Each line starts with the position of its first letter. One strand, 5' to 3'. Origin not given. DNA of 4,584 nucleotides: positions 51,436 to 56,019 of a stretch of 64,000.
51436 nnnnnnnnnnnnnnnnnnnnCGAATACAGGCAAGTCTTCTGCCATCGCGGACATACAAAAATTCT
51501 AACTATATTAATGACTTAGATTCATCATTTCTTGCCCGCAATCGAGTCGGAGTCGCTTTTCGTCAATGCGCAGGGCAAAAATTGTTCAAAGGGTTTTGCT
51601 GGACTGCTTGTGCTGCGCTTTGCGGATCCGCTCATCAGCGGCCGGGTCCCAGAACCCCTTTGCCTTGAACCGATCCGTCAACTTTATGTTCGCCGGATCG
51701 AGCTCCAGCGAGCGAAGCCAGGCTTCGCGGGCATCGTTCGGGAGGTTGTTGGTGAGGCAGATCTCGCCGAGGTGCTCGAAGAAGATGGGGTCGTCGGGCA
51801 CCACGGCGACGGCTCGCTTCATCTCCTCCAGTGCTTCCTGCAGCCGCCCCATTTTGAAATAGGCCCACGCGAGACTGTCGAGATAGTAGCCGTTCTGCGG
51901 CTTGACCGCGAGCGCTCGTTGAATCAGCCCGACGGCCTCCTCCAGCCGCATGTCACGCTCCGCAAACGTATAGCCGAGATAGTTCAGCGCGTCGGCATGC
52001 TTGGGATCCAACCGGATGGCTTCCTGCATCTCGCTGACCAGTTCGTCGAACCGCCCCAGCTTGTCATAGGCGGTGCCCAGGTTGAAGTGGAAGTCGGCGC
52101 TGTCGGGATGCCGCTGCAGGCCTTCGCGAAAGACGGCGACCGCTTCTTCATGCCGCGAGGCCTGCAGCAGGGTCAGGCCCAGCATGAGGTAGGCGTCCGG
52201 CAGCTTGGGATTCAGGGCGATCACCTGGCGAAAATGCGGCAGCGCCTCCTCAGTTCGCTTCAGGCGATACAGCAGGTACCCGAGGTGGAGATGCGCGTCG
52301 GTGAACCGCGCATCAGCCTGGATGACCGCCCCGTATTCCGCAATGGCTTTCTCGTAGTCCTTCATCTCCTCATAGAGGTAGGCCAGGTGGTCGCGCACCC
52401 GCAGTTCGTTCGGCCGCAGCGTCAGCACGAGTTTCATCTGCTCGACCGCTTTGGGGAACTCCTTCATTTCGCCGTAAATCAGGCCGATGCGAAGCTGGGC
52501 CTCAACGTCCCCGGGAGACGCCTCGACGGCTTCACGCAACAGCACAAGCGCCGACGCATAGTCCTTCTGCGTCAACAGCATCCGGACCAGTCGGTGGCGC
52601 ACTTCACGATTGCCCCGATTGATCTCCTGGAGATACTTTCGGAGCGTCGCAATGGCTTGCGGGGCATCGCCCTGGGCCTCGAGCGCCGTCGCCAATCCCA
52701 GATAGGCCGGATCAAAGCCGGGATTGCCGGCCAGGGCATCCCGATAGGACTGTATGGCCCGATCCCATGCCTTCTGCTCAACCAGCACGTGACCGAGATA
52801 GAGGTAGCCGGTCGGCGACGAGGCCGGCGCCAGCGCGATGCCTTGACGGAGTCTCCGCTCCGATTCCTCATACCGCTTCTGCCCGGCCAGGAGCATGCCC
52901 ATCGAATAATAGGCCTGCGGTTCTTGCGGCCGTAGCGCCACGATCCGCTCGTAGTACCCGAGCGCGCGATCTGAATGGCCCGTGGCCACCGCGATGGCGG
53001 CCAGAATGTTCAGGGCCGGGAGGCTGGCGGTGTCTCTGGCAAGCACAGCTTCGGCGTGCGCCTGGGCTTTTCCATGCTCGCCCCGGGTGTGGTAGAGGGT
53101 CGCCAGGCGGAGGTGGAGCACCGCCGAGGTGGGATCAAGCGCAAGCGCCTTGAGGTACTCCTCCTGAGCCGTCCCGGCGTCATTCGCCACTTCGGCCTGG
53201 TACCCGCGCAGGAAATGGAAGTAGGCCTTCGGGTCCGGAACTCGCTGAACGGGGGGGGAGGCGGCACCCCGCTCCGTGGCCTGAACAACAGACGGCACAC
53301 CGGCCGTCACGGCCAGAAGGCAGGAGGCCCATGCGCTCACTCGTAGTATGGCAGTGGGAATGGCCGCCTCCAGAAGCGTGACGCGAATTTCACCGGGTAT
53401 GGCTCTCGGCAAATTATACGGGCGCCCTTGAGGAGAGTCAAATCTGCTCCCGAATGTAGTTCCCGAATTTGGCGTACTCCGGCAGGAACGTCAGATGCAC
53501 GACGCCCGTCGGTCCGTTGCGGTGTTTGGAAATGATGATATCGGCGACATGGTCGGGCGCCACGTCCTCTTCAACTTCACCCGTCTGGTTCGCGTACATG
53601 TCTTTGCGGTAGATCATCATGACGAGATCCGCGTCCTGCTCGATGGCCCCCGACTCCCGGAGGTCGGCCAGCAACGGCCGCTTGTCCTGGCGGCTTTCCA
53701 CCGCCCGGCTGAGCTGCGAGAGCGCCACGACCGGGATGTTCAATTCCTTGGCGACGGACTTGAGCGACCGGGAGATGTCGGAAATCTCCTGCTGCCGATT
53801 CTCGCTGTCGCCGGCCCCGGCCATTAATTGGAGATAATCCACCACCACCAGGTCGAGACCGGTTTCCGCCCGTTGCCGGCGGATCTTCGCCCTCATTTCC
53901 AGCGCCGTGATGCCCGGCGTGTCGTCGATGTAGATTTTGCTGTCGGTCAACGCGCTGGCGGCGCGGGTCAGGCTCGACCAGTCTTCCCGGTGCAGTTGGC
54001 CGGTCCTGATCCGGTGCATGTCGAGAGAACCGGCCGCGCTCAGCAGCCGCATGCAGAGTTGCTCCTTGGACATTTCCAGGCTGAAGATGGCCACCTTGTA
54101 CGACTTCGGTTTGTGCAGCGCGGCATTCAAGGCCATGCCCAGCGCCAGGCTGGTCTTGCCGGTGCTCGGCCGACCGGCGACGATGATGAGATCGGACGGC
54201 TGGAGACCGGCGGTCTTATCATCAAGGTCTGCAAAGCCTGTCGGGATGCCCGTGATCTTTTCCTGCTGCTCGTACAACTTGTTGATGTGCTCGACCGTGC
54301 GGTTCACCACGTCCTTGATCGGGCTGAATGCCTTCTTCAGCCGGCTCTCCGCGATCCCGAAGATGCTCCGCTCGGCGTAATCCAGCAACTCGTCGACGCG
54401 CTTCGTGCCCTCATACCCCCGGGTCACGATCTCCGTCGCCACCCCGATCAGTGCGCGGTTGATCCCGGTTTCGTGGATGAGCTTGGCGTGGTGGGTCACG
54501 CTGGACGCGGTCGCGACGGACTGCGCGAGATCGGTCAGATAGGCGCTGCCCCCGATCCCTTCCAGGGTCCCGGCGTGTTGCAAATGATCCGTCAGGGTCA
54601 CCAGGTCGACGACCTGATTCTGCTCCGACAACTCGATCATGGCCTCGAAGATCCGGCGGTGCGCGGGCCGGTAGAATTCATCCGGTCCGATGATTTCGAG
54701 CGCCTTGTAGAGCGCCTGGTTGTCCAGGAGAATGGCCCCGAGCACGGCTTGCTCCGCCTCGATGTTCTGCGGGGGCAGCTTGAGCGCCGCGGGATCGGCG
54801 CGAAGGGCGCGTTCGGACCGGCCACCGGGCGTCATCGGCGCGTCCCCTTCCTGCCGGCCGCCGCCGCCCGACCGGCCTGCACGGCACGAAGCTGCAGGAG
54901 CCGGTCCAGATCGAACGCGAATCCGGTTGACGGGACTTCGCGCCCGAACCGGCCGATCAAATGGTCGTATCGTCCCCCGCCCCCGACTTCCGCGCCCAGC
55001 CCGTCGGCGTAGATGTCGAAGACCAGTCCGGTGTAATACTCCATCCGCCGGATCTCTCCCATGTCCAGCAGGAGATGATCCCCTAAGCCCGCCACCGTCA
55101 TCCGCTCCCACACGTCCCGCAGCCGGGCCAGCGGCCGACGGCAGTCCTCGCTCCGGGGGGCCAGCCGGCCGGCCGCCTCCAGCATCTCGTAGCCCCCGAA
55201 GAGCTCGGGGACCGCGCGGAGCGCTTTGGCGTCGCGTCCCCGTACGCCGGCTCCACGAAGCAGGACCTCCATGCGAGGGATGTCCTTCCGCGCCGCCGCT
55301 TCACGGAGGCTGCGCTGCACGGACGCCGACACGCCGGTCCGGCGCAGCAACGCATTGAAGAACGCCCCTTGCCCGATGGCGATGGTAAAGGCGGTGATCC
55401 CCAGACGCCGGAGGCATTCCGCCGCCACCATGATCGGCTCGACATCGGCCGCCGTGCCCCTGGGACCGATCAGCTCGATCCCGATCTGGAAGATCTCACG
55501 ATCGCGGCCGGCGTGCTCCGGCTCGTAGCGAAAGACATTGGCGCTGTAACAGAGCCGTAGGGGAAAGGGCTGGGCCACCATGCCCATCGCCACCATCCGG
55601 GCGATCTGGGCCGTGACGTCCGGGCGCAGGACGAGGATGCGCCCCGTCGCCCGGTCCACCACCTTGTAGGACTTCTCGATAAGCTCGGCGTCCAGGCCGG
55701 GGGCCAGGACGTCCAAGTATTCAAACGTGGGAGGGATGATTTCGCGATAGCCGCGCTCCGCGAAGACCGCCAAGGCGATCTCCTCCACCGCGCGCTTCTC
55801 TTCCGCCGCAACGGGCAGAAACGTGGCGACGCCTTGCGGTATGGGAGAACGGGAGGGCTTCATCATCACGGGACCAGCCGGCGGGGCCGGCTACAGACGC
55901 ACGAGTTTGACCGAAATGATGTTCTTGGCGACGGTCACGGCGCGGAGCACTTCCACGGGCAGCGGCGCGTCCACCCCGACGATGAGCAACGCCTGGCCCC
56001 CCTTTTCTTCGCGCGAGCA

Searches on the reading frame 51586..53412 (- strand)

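Call 6: search_protein_families(library=pfam, proteins=[window:51586-53412:-], max_evalue=0.001)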
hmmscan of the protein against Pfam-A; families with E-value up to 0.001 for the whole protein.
window:51586-53412:- (608 aa): 26 families (the best 25 are shown)
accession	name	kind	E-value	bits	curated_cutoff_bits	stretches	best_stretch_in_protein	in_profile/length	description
PF07719.23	TPR_2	-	5.8e-57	185.6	27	2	372-403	2-33/34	Tetratricopeptide repeat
PF13431.12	TPR_17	-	4.4e-52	170.5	24.4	3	86-118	2-34/34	Tetratricopeptide repeat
PF13414.12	TPR_11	-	2.1e-50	168.5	26.8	5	417-453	6-42/42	TPR repeat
PF13432.12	TPR_16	-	2.6e-50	168.8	32.7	5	409-457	1-49/65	Tetratricopeptide repeat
PF14559.12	TPR_19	-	9e-49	164.1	25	6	210-263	1-54/68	Tetratricopeptide repeat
PF13181.12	TPR_8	-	2e-48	158.8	25.7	1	439-472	1-34/34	Tetratricopeptide repeat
PF00515.34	TPR_1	-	3.8e-47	156.7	27.8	1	372-403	2-33/34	Tetratricopeptide repeat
PF13428.12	TPR_14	-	1.5e-44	146.2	23.5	5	405-447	1-43/44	Tetratricopeptide repeat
PF13424.12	TPR_12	-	7.4e-29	100.2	30.1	2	373-433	5-73/77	Tetratricopeptide repeat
PF13174.12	TPR_6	-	2.5e-28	97.2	26.3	0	372-403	1-32/33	Tetratricopeptide repeat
PF23914.1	TPR_CcmH_CycH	-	3.6e-26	92.3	42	3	75-166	62-156/158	Cytochrome c-type biogenesis protein H TPR domain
PF12895.13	ANAPC3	-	3.7e-23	82.1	27.2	1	282-361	2-80/82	Anaphase-promoting complex, cyclosome, subunit 3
PF13176.12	TPR_7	-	9.7e-22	75.6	27.9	0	443-472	3-34/36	Tetratricopeptide repeat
PF13371.12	TPR_9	-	1.4e-20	73.5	35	1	138-197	2-61/73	Tetratricopeptide repeat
PF13374.12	TPR_10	-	3.9e-18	65.3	27.5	0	511-537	5-31/42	Tetratricopeptide repeat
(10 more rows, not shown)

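Call 36: search_protein_families(library=ncbifam, proteins=[window:51586-53412:-], max_evalue=0.01)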
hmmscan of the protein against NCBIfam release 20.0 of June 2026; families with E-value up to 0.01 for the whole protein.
window:51586-53412:- (608 aa): 38 families (the best 25 are shown)
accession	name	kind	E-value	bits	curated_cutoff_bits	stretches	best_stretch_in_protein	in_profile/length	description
TIGR02917.1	PEP_TPR_lipo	equivalog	2.7e-68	230.7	312.2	3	237-542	570-871/899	XrtA/PEP-CTERM system TPR-repeat protein PrsT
NF040959.1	MamA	equivalog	8.3e-65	218.1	200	4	353-500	53-199/204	magnetosome protein MamA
TIGR02521.1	type_IV_pilW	equivalog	3.2e-41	141.4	154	4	98-267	32-202/234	type IV pilus biogenesis/stability protein PilW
NF033762.1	social_mot_Tgl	equivalog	7.4e-33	113.9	225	3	268-457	30-222/252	social motility TPR repeat lipoprotein Tgl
TIGR02552.1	LcrH_SycD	equivalog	6.2e-28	97.2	104.8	3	377-470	24-117/136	SycD/LcrH family type III secretion system chaperone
NF033758.1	gliding_GltE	equivalog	1.4e-25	90.2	225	4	275-428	194-348/411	adventurous gliding motility TPR repeat lipoprotein GltE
NF033920.0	C39_PA2778_fam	equivalog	4.4e-21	75.4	150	3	382-469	167-254/255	PA2778 family cysteine peptidase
TIGR02795.1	tol_pal_ybgF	equivalog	8.1e-21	74.8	90.1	2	349-439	14-110/119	tol-pal system protein YbgF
NF008391.2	PRK11189.1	equivalog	5.7e-20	72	250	2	438-542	64-167/297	lipoprotein NlpI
TIGR03939.1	PGA_TPR_OMP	equivalog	3.8e-19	68.4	366.65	3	145-262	100-215/800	poly-beta-1,6 N-acetyl-D-glucosamine export porin PgaA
NF052415.1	T3SS_chap_SctY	equivalog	1.1e-18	67.6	70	2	377-457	12-95/106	type III secretion apparatus assembly chaperone SctY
TIGR00990.1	3a0801s09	subfamily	6e-18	64.8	757.25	2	283-428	345-490/615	mitochondrial import receptor subunit TOM70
TIGR00540.1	TPR_hemY_coli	hypoth_equivalog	6.1e-18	64.8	142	3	68-155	297-383/385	heme biosynthesis-associated TPR protein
NF008757.0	PRK11788.1-5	equivalog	4.5e-17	62.3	363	2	321-531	125-340/388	lipopolysaccharide assembly protein LapB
NF047371.1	FlcA_CTERM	equivalog_domain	4.3e-16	58.5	300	3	281-365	451-535/646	periplasmic flagellar collar protein FlcA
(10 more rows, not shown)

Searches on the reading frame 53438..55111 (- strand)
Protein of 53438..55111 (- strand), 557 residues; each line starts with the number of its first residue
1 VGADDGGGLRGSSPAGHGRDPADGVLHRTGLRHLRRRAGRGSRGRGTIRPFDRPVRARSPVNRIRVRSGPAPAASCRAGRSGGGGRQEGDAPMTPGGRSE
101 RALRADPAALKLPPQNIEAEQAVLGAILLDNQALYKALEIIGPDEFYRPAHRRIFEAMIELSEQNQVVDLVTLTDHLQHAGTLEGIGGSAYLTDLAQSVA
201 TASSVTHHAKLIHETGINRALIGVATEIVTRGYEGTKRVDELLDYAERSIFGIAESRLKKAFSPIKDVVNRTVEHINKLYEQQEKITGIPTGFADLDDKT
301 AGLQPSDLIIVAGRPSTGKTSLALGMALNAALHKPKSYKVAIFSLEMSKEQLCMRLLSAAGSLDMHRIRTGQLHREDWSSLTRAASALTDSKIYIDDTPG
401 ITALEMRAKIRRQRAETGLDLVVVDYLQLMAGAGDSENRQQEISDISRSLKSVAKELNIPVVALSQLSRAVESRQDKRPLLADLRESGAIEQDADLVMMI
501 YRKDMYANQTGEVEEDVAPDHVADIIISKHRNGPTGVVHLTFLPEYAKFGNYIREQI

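Call 6: search_protein_families(library=pfam, proteins=[window:53438-55111:-], max_evalue=0.001)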
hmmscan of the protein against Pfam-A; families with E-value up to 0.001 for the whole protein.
window:53438-55111:- (557 aa): 4 families
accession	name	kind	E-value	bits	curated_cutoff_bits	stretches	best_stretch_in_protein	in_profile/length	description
PF03796.21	DnaB_C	-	1.3e-107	359.4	27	1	288-551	1-255/255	DnaB-like helicase C terminal domain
PF00772.26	DnaB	-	1.9e-34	118.3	23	1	113-214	2-103/103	DnaB-like helicase N terminal domain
PF13481.12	AAA_25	-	4.5e-14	53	27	1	305-466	32-189/195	AAA domain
PF06745.19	ATPase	-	2.5e-05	24.2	26.6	1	289-469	1-166/231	KaiC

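Call 78: list_cluster_members(proteins=[P0001, window:53438-55111:-])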
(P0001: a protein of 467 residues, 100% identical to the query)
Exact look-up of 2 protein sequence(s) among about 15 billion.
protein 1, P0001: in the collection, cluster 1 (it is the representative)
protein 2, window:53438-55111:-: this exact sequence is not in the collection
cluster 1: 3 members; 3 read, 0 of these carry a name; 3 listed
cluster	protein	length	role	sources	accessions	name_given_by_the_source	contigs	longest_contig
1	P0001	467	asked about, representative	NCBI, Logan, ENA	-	-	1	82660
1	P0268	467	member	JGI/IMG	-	-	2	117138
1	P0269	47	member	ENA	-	-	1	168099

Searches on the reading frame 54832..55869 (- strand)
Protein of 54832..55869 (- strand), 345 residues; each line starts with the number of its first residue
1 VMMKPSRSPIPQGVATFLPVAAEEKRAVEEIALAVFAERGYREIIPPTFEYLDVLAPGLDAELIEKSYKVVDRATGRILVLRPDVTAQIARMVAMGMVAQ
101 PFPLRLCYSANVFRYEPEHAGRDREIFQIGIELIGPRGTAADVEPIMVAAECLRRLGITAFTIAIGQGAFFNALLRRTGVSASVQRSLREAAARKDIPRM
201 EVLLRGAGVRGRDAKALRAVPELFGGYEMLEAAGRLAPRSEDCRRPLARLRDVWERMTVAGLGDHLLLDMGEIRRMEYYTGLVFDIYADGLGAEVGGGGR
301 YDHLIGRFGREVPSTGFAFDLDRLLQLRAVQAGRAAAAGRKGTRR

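Call 6: search_protein_families(library=pfam, proteins=[window:54832-55869:-], max_evalue=0.001)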
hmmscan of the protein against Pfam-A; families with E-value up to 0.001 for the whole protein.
window:54832-55869:- (345 aa): 2 families
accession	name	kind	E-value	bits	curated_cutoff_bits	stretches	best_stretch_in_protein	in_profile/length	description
PF13393.11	tRNA-synt_His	-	4.2e-83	279.6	25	1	13-324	1-308/308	Histidyl-tRNA synthetase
PF00587.30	tRNA-synt_2b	-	5.7e-06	27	29.3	1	68-164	1-102/179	tRNA synthetase class II core domain (G, H, P, S and T)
